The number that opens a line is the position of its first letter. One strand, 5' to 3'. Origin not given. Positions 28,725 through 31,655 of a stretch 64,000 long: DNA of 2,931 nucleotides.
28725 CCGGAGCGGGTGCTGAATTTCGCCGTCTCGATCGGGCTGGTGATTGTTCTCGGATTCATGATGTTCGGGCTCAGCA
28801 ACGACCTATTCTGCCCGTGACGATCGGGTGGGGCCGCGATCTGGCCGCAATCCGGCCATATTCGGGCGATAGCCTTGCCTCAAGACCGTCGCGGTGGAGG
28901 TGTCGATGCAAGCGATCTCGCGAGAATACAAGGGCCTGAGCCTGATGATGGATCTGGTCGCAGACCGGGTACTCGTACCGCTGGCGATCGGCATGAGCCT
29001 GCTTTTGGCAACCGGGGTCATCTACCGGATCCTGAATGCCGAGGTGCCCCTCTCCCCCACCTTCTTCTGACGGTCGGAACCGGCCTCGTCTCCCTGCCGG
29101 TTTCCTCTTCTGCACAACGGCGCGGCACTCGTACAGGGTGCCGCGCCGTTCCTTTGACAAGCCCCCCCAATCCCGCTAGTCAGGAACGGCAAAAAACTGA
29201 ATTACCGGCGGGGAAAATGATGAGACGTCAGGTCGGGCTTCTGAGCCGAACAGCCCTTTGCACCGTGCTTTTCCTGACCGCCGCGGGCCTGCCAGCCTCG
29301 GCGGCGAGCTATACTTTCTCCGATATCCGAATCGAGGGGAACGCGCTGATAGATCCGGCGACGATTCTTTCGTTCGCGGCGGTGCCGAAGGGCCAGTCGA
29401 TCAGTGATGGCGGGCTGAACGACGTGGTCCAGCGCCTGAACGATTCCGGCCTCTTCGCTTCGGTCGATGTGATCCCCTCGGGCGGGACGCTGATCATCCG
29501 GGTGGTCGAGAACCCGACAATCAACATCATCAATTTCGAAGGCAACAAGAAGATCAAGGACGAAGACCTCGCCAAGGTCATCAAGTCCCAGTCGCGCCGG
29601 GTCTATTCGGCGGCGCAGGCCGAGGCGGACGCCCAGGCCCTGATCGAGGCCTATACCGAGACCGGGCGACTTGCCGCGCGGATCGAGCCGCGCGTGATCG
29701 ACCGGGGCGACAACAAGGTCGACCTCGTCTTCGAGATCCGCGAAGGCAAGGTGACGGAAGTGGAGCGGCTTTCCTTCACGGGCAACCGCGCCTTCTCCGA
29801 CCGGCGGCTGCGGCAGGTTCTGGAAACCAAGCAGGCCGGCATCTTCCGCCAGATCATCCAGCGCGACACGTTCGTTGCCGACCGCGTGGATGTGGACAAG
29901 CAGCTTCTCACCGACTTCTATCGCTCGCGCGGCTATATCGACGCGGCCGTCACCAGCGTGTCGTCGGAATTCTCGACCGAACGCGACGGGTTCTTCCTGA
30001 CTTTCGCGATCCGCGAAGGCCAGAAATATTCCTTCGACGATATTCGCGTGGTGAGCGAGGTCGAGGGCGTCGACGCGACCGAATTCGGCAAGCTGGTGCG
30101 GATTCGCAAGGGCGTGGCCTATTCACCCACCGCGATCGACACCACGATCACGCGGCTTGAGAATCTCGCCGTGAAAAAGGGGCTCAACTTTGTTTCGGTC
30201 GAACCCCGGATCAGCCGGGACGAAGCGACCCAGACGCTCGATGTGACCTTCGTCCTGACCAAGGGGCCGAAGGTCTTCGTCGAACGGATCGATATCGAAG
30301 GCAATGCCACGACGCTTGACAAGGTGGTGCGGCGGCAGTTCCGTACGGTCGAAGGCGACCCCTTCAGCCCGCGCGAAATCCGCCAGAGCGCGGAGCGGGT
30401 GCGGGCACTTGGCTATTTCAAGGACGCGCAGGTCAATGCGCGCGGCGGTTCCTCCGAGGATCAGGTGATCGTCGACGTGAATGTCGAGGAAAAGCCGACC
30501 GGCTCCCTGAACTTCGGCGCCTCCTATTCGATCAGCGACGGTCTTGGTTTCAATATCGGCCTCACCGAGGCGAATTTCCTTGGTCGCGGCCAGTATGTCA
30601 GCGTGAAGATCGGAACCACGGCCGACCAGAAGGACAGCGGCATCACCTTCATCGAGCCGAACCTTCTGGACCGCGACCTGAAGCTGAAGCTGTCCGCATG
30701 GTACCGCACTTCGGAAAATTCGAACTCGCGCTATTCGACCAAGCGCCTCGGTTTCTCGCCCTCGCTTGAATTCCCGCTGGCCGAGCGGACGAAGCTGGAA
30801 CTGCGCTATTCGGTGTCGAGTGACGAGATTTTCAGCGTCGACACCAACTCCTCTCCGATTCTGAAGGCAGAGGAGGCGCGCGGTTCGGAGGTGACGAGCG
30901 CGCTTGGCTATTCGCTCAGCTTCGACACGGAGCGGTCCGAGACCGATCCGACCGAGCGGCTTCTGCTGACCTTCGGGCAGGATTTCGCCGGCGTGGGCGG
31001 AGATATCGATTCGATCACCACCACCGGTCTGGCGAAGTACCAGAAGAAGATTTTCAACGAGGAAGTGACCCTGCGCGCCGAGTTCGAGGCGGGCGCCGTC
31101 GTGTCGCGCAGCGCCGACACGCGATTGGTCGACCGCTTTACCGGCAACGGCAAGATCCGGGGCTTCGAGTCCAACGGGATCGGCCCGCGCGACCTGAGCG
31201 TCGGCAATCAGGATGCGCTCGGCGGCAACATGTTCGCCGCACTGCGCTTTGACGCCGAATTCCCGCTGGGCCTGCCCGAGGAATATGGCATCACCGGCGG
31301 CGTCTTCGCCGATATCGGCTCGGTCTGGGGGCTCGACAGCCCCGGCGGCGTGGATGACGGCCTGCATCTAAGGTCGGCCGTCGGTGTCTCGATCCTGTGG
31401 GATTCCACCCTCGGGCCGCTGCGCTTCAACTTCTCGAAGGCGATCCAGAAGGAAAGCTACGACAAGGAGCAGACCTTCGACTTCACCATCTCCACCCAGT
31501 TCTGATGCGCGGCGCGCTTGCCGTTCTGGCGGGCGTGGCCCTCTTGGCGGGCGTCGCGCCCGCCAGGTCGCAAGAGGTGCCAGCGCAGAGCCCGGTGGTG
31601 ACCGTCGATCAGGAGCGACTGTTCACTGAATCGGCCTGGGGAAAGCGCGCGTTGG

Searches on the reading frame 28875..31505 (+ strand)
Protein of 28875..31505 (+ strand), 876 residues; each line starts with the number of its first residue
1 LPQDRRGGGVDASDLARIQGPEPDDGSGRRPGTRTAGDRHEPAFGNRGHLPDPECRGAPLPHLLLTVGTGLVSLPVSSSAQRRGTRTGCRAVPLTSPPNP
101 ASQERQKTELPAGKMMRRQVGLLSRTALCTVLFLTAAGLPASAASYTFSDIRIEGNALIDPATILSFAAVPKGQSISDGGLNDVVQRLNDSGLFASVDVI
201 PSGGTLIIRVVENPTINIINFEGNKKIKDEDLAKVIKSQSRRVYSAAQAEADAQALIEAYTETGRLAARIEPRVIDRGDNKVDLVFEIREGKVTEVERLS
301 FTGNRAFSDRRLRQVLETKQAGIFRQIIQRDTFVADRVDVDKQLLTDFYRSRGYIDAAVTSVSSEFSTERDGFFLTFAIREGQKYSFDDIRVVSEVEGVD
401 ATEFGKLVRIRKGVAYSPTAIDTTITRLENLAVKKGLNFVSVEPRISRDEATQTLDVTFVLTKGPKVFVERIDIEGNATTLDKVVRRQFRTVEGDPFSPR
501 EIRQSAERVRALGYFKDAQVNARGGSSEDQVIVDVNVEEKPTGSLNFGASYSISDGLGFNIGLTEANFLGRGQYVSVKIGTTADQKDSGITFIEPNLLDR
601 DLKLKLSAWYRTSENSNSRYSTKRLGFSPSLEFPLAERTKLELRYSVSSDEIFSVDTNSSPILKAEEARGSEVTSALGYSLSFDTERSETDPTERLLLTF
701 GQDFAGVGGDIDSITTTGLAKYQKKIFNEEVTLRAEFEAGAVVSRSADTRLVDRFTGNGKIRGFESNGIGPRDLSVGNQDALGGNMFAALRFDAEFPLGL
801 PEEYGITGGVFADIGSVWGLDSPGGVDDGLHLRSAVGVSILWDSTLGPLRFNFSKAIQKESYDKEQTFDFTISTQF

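Call 60: search_protein_families(library=pfam, proteins=[window:28875-31505:+], max_evalue=0.00001)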
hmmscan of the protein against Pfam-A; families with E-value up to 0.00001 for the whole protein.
window:28875-31505:+ (876 aa): 3 families
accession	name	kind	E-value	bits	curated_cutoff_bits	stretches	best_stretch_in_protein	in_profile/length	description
PF07244.20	POTRA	-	5.6e-56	187.6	21.3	3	214-291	1-79/79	Surface antigen variable number repeat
PF01103.29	Omp85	-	8.4e-56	190.3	24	1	567-876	1-325/325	Omp85 superfamily domain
PF08479.16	POTRA_2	-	2.1e-08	34.3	24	0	148-212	3-75/76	POTRA domain, ShlB-type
